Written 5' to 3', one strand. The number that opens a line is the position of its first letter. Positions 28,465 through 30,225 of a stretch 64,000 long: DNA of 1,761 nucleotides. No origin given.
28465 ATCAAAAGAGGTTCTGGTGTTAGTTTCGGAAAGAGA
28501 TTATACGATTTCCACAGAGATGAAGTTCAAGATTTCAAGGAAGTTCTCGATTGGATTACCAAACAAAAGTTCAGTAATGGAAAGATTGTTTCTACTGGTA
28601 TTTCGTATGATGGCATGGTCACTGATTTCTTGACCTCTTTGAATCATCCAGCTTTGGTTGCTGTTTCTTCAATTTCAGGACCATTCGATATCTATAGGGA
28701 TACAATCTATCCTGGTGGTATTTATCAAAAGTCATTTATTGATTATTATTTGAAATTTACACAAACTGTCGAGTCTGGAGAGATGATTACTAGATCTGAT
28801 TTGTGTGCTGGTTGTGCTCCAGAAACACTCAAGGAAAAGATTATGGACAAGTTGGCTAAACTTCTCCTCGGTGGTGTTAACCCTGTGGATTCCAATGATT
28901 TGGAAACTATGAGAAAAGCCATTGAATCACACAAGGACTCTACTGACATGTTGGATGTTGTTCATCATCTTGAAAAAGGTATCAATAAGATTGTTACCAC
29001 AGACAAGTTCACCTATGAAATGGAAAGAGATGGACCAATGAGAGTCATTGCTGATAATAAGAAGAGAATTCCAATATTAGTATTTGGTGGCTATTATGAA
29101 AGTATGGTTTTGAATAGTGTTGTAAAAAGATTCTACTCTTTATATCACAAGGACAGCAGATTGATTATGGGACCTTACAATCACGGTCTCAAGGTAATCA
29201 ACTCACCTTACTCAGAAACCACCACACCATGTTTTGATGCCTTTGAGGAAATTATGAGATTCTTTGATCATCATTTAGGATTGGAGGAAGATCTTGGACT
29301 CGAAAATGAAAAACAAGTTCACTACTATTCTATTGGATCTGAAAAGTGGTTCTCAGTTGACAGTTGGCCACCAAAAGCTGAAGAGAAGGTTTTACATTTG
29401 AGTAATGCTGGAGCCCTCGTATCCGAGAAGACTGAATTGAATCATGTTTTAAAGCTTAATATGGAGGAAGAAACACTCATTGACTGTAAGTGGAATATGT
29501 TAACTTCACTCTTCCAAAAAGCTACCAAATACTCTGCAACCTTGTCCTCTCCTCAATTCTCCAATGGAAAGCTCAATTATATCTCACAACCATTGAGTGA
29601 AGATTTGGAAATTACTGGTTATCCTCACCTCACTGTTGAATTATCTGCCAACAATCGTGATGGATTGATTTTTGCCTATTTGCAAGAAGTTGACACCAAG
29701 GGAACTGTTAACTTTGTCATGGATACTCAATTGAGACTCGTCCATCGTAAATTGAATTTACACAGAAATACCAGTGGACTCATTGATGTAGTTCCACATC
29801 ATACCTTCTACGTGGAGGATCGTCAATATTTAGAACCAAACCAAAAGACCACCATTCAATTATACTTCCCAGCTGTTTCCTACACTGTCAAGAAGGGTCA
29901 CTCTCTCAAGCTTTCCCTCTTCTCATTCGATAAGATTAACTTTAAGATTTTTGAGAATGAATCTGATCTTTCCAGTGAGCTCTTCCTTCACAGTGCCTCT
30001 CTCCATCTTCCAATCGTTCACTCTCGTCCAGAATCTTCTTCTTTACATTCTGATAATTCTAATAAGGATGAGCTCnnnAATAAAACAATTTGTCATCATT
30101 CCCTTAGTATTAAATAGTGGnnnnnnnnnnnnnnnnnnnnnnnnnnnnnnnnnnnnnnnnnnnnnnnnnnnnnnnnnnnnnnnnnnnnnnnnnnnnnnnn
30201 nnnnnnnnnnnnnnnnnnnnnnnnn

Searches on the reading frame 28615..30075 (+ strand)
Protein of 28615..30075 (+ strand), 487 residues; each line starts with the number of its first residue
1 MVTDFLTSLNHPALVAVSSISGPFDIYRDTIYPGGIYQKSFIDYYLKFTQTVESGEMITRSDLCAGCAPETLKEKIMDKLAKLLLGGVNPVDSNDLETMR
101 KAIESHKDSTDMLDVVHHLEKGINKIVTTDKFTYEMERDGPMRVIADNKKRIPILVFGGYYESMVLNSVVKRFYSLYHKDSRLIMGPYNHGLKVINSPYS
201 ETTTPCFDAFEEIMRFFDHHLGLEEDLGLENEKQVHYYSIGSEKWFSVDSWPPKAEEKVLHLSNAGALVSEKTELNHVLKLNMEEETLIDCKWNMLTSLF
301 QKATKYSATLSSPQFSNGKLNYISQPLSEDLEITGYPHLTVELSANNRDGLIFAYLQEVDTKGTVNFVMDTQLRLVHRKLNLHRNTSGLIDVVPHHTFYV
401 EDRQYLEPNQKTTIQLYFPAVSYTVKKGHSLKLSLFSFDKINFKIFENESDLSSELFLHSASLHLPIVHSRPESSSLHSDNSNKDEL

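Call 45: search_protein_families(library=pfam, proteins=[window:28615-30075:+], max_evalue=0.001)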
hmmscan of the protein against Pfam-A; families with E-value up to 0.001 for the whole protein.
window:28615-30075:+ (487 aa): 2 families
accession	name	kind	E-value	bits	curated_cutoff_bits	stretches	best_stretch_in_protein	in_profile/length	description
PF08530.16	PepX_C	-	9.7e-23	81.6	22.5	1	229-450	3-191/217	X-Pro dipeptidyl-peptidase C-terminal non-catalytic domain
PF02129.25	Peptidase_S15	-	1.4e-06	28.6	23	1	8-191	114-261/262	X-Pro dipeptidyl-peptidase (S15 family)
